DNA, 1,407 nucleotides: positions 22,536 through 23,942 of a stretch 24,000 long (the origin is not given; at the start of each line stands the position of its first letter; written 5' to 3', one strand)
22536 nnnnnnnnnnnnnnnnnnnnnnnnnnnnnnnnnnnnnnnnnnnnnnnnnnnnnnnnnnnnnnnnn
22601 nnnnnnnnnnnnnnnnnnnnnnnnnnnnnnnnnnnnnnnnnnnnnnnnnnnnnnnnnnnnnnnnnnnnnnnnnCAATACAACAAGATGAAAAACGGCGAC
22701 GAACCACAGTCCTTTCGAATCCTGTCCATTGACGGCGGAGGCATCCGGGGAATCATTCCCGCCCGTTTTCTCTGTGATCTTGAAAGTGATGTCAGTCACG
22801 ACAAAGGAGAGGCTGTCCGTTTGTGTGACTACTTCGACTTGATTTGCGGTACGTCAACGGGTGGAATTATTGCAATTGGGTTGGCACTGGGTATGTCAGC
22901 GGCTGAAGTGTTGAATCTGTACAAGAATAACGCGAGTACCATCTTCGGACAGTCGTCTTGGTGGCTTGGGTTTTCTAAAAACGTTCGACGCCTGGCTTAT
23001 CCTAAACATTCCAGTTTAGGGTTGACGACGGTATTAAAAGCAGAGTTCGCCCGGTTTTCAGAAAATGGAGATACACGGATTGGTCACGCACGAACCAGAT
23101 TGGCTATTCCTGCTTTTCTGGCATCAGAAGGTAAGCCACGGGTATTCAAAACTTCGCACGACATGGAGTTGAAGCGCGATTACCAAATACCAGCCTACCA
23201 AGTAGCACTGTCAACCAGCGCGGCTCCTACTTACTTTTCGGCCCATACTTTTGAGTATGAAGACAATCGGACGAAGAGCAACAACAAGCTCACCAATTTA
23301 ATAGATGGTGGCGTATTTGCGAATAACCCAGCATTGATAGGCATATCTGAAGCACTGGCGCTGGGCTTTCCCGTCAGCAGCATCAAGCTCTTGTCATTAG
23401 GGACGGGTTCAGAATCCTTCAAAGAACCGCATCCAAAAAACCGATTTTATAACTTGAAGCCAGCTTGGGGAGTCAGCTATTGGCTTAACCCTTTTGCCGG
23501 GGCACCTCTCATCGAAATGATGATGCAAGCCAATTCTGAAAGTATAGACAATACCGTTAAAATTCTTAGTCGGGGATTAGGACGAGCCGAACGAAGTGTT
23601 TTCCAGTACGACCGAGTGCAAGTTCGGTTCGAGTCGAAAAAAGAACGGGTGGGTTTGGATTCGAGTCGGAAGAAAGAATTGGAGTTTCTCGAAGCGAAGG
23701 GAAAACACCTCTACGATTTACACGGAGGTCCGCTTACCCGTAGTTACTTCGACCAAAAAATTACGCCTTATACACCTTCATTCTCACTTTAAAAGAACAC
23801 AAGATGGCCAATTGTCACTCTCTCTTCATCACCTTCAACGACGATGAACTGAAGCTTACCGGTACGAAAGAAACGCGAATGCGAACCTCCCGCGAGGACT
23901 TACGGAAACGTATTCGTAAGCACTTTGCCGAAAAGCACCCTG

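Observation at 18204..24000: Type I methylase/specificity module with no hsdR in view, packed into one gene string with a CBASS module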

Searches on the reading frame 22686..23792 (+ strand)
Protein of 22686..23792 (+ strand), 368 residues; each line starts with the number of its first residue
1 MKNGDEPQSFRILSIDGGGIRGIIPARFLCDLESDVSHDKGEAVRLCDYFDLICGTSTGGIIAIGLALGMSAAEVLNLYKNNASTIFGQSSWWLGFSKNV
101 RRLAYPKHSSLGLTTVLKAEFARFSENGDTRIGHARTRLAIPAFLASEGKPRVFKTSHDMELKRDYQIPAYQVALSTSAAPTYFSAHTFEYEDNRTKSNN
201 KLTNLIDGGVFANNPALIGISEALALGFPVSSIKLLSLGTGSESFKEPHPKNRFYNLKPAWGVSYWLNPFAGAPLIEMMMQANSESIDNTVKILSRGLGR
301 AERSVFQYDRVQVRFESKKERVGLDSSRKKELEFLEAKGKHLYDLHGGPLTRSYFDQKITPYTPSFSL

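Call 6: search_protein_families(library=pfam, proteins=[window:22686-23792:+], max_evalue=0.01)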
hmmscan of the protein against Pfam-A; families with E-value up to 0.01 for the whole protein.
window:22686-23792:+ (368 aa): 1 family
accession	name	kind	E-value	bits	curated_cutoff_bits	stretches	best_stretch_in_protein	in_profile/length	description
PF01734.28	Patatin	-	2.9e-25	90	27.7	1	13-218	1-189/191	Patatin-like phospholipase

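Call 7: find_encoding_contigs(protein=window:22686-23792:+, flank=10000, max_places=6)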
Protein window:22686-23792:+ (368 aa): no gene with exactly this product is on record in the collection.

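Call 8: search_protein_families(library=padloc, proteins=[window:22686-23792:+], max_evalue=0.01)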
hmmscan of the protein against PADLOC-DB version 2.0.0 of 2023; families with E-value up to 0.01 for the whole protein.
window:22686-23792:+ (368 aa): 4 families
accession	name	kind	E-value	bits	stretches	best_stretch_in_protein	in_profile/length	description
PDLC00758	Effector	-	9.2e-91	302.6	1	7-355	3-319/331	Phospholipase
PDLC00757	Effector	-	4.8e-78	260.8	1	6-366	6-324/331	Phospholipase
PDLC00756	Effector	-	2.4e-34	116.9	1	65-344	2-246/280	Phospholipase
PDLC00755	Effector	-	4.7e-29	99.5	1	5-296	6-260/311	Phospholipase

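Call 11: find_related_loci(query=window:22686-23792:+, collection=genome_contigs, flank=10000)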
Query window:22686-23792:+ (368 aa) in genome_contigs; peptide patterns used: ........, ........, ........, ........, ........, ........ (x = any residue, [..] = any of these).
37 stretches matched a pattern; 1 encode a relative of the query (tblastn E <= 1e-3); 1 distinct loci.
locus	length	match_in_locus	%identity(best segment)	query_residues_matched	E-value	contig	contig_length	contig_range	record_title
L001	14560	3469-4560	63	1-368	2e-148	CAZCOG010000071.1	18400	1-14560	MAG TPA_asm: uncultured Persicitalea sp. isolate binchicken_co237_43 genome assembly, contig: NODE_1512_length_18400_cov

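Call 13: search_protein_families(library=pfam, proteins=[L001:31-600:+, L001:608-2140:+, L001:2137-3459:+, L001:3463-4563:+, L001:4567-5601:+, L001:5591-6052:+, L001:5811-6917:+, L001:7089-7928:+, L001:8250-11489:+, L001:11486-12184:+], max_evalue=0.001)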
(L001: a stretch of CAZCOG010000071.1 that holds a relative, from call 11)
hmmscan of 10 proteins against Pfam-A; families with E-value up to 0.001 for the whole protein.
L001:31-600:+ (189 aa): 1 family
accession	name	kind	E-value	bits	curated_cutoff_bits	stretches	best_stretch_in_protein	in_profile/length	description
PF01420.25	Methylase_S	-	4.9e-07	30.5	22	1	3-156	7-147/168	Type I restriction modification DNA specificity domain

L001:608-2140:+ (510 aa): 5 families
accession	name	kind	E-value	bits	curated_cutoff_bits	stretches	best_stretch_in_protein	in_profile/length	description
PF02384.22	N6_Mtase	-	8.1e-100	334.6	20.4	1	164-475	3-309/311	N-6 DNA Methylase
PF12161.14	HsdM_N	-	1.1e-25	91.3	24.5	1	10-147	1-133/135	HsdM N-terminal domain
PF07669.17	Eco57I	-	7.1e-05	23.4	25.3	1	273-373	69-165/171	Eco57I restriction-modification methylase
PF01170.24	UPF0020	-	0.0001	22.5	22.3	0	199-229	20-50/197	RMKL-like, methyltransferase domain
PF05175.20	MTS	-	0.00012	22.2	23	1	198-296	23-112/170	Methyltransferase small domain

L001:2137-3459:+ (440 aa): 1 family
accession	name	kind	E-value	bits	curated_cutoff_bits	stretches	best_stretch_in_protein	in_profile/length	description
PF01420.25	Methylase_S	-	3e-28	99.6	22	2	54-200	29-163/168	Type I restriction modification DNA specificity domain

L001:3463-4563:+ (366 aa): 1 family
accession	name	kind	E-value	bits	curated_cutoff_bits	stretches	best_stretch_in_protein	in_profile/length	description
PF01734.28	Patatin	-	1.8e-26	94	27.7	1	15-218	1-188/191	Patatin-like phospholipase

L001:4567-5601:+ (344 aa): 2 families
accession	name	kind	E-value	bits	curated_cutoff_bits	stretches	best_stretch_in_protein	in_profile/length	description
PF21654.3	DncV-like_NTFase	-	5.9e-21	75.6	24.9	1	53-131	1-90/90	Cyclic GMP-AMP synthase DncV-like, nucleotidyltransferase domain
PF18144.7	SMODS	-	4.2e-12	47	26.5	1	9-164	5-161/164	Second Messenger Oligonucleotide or Dinucleotide Synthetase domain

L001:5591-6052:+ (153 aa): 0 families

L001:5811-6917:+ (368 aa): 2 families
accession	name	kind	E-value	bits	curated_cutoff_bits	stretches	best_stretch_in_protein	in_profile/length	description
PF21654.3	DncV-like_NTFase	-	4e-16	60.2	24.9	1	125-203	3-90/90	Cyclic GMP-AMP synthase DncV-like, nucleotidyltransferase domain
PF18144.7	SMODS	-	6.9e-14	52.8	26.5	1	80-238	4-163/164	Second Messenger Oligonucleotide or Dinucleotide Synthetase domain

L001:7089-7928:+ (279 aa): 1 family
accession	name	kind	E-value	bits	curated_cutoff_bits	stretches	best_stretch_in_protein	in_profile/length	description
PF12686.12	DUF3800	-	1.6e-05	26.1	21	1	17-223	3-148/149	Protein of unknown function (DUF3800)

L001:8250-11489:+ (1079 aa): 5 families
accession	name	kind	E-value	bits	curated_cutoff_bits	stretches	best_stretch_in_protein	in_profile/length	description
PF18766.7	SWI2_SNF2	-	5.4e-78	262.1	26.7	1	324-547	1-220/221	SWI2/SNF2 ATPase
PF04313.20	HSDR_N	-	8e-36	124.2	25.1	1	6-221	2-197/198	Type I restriction enzyme R protein N terminus (HSDR_N)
PF22679.2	T1R_D3-like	-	5.7e-20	72.8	27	1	636-723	64-156/158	Type I restriction enzyme subunit R domain 3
PF04851.21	ResIII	-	1.1e-18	68.1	22.5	1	321-482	4-162/164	Type III restriction enzyme, res subunit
PF11867.13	T1RH-like_C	-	2.2e-09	37.6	26.8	1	783-960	51-227/329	Type I restriction enzyme HindI endonuclease subunit-like, C-terminal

L001:11486-12184:+ (232 aa): 3 families
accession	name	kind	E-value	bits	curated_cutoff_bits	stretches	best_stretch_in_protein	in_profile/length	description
PF01863.23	YgjP-like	-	2.6e-52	178.3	26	1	23-228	1-205/207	YgjP-like, metallopeptidase domain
PF10263.15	SprT-like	-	1.7e-05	25.1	25.6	1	161-206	28-78/108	SprT-like family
PF08325.16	WLM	-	0.0004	21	26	1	188-215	82-109/190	WLM domain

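Call 22: find_related_loci(query=A1, collection=metagenome_contigs, flank=10000)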
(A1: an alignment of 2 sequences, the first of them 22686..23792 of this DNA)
Query A1 (368 aa) in metagenome_contigs; peptide patterns used: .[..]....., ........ (x = any residue, [..] = any of these).
372 stretches matched a pattern; 1 encode a relative of the query (tblastn E <= 1e-3); 1 distinct loci.
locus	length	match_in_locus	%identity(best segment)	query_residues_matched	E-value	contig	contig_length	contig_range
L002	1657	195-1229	46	6-364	7e-105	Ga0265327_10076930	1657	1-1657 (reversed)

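Call 23: find_homologous_proteins(query=window:22686-23792:+, max_evalue=1e-30)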
Query window:22686-23792:+ (368 aa): 1373 proteins with E <= 1e-30 among 8000 candidates; the best 120 are listed.
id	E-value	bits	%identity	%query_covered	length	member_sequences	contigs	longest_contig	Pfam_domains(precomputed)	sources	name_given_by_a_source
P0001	4.7e-246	834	100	100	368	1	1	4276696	PF01734.28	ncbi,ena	-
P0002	1.2e-170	586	69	99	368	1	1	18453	PF01734.28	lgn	-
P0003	6.2e-167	574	68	100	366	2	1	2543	PF01734.28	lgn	-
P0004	8.5e-165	566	68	98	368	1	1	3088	PF01734.28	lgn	-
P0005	9.6e-164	563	67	99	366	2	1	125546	PF01734.28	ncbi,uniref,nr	ncbi:CBASS cGAMP-activated phospholipase [Larkinella humicola]|uniref:CBASS cGAMP-activated phosphol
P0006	3.4e-163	561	67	100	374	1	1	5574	PF01734.28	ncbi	-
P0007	9.5e-163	560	68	98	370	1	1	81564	PF01734.28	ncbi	ncbi:CBASS cGAMP-activated phospholipase (plasmid) [Fibrella sp. ES10-3-2-2]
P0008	1.8e-155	536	68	94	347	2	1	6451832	PF01734.28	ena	-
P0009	1.4e-146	507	63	100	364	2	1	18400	PF01734.28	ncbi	-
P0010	3.5e-144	499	61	100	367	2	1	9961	PF01734.28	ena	-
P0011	2.4e-142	493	60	99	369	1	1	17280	PF01734.28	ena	-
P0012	1.5e-139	483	60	100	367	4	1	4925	PF01734.28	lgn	-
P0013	1.7e-125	437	56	99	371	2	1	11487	PF01734.28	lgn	-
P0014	9.1e-107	376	49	97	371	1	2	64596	PF01734.28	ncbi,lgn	-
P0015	1.3e-104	368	49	97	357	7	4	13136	PF01734.28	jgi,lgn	jgi:uncharacterized protein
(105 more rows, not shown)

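Call 24: find_encoding_contigs(protein=P0001, flank=10000, max_places=3)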
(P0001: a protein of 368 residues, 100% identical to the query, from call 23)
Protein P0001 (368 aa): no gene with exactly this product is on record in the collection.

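Call 25: find_encoding_contigs(protein=P0002, flank=10000, max_places=3)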
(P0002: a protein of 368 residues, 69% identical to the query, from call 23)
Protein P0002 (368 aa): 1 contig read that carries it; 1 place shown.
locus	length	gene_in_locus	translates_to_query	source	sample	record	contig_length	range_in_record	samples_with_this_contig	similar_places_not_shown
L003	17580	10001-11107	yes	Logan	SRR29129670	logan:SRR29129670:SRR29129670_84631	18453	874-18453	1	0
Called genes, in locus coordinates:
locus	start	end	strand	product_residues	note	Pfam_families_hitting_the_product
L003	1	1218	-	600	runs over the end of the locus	PF00078:RVT_1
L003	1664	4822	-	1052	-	-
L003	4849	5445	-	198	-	-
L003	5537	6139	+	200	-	-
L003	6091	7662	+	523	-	PF12161:HsdM_N, PF02384:N6_Mtase, PF01170:UPF0020 (weak), PF05175:MTS (weak), PF07669:Eco57I (weak)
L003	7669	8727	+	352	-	PF17761:DUF1016_N, PF06250:YhcG_C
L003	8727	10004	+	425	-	PF01420:Methylase_S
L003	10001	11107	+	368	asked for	PF01734:Patatin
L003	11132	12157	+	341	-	PF18144:SMODS, PF21654:DncV-like_NTFase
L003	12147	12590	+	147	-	PF26395:E2-CBASS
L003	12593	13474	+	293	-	PF18144:SMODS, PF21654:DncV-like_NTFase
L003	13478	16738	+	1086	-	PF04313:HSDR_N, PF04851:ResIII, PF18766:SWI2_SNF2, PF22679:T1R_D3-like, PF11867:T1RH-like_C (weak)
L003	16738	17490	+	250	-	PF01863:YgjP-like, PF10263:SprT-like (faint)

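Call 26: find_encoding_contigs(protein=P0005, flank=10000, max_places=2)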
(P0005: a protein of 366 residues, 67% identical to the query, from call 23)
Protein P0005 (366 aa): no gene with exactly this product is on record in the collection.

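Call 27: find_encoding_contigs(protein=P0007, flank=10000, max_places=2)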
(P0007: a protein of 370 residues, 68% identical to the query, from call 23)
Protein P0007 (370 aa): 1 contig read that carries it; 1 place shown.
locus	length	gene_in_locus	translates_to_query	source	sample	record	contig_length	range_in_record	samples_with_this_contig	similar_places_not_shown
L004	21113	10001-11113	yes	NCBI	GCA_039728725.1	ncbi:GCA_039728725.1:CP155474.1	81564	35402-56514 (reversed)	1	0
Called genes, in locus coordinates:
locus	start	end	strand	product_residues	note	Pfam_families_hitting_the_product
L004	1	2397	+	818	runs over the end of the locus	PF01935:DUF87 (weak), PF19044:P-loop_TraG, PF10412:TrwB_AAD_bind (faint), PF12846:AAA_10 (weak)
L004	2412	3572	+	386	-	PF07863:CtnDOT_TraJ (weak)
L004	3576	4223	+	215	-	-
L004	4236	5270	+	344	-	PF13595:DUF4138 (weak)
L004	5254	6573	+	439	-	PF12508:Transposon_TraM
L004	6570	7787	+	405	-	-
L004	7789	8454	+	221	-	-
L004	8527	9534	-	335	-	PF15731:MqsA_antitoxin, PF13274:SocA_Panacea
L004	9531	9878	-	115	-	-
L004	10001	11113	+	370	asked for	PF01734:Patatin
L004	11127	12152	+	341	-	PF18144:SMODS, PF21654:DncV-like_NTFase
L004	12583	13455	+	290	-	PF18144:SMODS, PF21654:DncV-like_NTFase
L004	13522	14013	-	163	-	-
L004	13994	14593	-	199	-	PF00929:RNase_T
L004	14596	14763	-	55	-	-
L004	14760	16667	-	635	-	PF19502:DUF6036 (weak), PF13155:Toprim_2 (weak)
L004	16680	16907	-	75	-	-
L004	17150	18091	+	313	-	PF12802:MarR_2 (weak), PF09952:AbiEi_2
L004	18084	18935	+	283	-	PF08843:AbiEii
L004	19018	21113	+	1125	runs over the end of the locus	-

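Call 28: find_encoding_contigs(protein=P0008, flank=10000, max_places=2)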
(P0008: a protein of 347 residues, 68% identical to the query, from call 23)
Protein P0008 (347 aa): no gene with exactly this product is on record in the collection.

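Call 29: find_encoding_contigs(protein=P0011, flank=10000, max_places=2)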
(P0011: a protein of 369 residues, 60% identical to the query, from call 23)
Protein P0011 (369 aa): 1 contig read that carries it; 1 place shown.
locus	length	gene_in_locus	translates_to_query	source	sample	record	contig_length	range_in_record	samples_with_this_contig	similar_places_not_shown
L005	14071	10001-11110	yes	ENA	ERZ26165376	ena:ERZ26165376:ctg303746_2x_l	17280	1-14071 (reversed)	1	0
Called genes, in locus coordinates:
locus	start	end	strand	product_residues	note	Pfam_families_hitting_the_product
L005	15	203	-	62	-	-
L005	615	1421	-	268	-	-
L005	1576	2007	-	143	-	PF13470:PIN_3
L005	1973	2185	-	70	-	-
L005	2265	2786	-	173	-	-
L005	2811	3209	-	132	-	-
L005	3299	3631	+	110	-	-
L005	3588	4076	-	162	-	-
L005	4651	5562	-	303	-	-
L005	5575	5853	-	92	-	-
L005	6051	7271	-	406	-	PF01610:DDE_Tnp_ISL3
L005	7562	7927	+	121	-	PF13276:HTH_21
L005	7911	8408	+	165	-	PF00665:rve, PF13683:rve_3, PF13333:rve_2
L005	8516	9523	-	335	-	PF15731:MqsA_antitoxin, PF01381:HTH_3 (weak), PF13274:SocA_Panacea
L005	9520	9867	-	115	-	-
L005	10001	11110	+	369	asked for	PF01734:Patatin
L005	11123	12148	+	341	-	PF18144:SMODS, PF21654:DncV-like_NTFase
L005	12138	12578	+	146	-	PF26395:E2-CBASS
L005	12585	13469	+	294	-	PF18144:SMODS, PF21654:DncV-like_NTFase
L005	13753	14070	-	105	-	?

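Call 30: find_encoding_contigs(protein=P0010, flank=10000, max_places=2)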
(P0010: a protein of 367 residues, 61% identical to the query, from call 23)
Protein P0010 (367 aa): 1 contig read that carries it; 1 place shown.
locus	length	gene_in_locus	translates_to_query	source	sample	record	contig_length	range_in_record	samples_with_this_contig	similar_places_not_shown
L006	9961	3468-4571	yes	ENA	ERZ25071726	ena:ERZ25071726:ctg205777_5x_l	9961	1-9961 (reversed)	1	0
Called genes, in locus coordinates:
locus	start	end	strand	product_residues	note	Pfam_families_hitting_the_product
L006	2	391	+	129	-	?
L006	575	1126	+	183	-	PF02384:N6_Mtase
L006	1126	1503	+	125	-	-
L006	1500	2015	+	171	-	PF13518:HTH_28, PF13592:HTH_33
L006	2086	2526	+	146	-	PF13358:DDE_3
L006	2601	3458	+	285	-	PF01420:Methylase_S (faint)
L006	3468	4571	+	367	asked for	PF01734:Patatin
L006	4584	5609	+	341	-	PF18144:SMODS, PF21654:DncV-like_NTFase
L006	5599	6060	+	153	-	PF26395:E2-CBASS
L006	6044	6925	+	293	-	PF18144:SMODS, PF21654:DncV-like_NTFase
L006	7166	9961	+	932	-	?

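Call 31: find_encoding_contigs(protein=P0013, flank=10000, max_places=2)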
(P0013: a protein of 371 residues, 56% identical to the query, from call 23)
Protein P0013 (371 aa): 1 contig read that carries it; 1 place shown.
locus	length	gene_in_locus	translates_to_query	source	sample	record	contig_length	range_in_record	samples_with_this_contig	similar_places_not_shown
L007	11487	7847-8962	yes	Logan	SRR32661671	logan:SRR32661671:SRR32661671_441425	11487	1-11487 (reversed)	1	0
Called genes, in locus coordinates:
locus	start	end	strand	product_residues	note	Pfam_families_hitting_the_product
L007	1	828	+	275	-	?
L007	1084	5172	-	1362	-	PF13365:Trypsin_2 (weak), PF20698:PIN-TPR-GreABC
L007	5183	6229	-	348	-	PF00753:Lactamase_B (faint)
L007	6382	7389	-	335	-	PF15731:MqsA_antitoxin, PF13274:SocA_Panacea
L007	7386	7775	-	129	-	-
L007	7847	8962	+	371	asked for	PF01734:Patatin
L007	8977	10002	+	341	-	PF18144:SMODS, PF21654:DncV-like_NTFase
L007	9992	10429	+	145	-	PF26395:E2-CBASS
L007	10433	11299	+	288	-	PF18144:SMODS, PF21654:DncV-like_NTFase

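Call 40: list_cluster_members(proteins=[P0001, P0005, P0008])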
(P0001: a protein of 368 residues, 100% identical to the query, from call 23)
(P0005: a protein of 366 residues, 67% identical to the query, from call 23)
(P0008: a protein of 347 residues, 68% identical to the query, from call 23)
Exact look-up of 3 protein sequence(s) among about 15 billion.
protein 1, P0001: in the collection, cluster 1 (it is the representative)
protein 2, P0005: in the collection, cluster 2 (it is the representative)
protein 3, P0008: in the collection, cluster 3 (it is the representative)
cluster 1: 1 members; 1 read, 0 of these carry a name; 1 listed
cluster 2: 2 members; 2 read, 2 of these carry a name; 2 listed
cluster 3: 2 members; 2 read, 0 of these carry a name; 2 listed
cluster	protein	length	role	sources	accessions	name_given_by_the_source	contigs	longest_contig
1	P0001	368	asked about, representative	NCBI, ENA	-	-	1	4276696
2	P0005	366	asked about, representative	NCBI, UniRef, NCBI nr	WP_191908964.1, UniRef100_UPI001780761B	CBASS cGAMP-activated phospholipase [Larkinella humicola] | CBASS cGAMP-activated phospholipase n=1 Tax=Larkinella humicola TaxID=2607654 ...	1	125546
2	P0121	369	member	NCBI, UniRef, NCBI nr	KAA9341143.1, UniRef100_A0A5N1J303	patatin-like phospholipase family protein [Larkinella humicola] | Patatin-like phospholipase family protein n=1 Tax=Larkinella humicola TaxID=2607654 ...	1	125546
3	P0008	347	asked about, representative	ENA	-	-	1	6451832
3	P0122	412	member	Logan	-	-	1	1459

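Call 41: find_homologous_proteins(query=L003:13478-16738:+, max_evalue=1e-100)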
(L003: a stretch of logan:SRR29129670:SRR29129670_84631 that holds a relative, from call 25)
Query L003:13478-16738:+ (1086 aa): 7440 proteins with E <= 1e-100 among 8000 candidates; the best 120 are listed.
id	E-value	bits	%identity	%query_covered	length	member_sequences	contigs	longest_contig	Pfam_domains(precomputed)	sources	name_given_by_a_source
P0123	0.0e+0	2489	100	100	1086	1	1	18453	PF04313.21,PF11867.14,PF18766.8,PF22679.3,PF04851.22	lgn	-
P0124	0.0e+0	1954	79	100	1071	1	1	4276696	PF04313.21,PF11867.14,PF18766.8,PF22679.3,PF04851.22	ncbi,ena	-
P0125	0.0e+0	1870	75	100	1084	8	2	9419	PF04313.21,PF11867.14,PF18766.8,PF22679.3,PF04851.22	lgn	-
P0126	0.0e+0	1822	73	100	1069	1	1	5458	PF04313.21,PF11867.14,PF18766.8,PF22679.3,PF04851.22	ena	-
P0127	0.0e+0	1821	74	100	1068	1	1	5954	PF04313.21,PF11867.14,PF18766.8,PF22679.3,PF04851.22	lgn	-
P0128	0.0e+0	1798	72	100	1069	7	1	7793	PF04313.21,PF11867.14,PF18766.8,PF22679.3,PF04851.22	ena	-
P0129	0.0e+0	1686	68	100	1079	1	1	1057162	PF04313.21,PF11867.14,PF18766.8,PF22679.3,PF04851.22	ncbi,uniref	ncbi:type I restriction endonuclease subunit R [Fibrella aquatica]|uniref:type I restriction endonuc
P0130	0.0e+0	1528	62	100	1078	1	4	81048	PF04313.21,PF11867.14,PF18766.8,PF22679.3,PF04851.22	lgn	-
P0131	0.0e+0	1525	62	100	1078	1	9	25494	PF04313.21,PF11867.14,PF18766.8,PF22679.3,PF04851.22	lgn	-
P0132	0.0e+0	1515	61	100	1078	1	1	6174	PF04313.21,PF11867.14,PF18766.8,PF22679.3,PF04851.22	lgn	-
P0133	0.0e+0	1513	61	100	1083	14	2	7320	PF04313.21,PF11867.14,PF18766.8,PF22679.3,PF04851.22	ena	-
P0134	0.0e+0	1510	61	100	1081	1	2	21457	PF04313.21,PF11867.14,PF18766.8,PF22679.3,PF04851.22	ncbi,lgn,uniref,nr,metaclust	ncbi:type I restriction endonuclease subunit R [Runella zeae]|uniref:type I restriction endonuclease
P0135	0.0e+0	1510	61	100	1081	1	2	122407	PF04313.21,PF11867.14,PF18766.8,PF22679.3,PF04851.22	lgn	-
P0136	0.0e+0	1505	61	100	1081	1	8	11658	PF04313.21,PF11867.14,PF18766.8,PF22679.3,PF04851.22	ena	-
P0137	0.0e+0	1503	61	100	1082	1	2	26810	PF04313.21,PF11867.14,PF18766.8,PF22679.3,PF04851.22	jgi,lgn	jgi:type I restriction enzyme R subunit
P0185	0.0e+0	1194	52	100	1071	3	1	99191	PF00270.36,PF04313.21,PF11867.14,PF18766.8,PF22679.3,PF04851.22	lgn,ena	-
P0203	0.0e+0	1188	50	100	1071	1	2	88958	PF04313.21,PF18766.8,PF22679.3,PF04851.22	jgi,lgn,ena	jgi:type I restriction enzyme R subunit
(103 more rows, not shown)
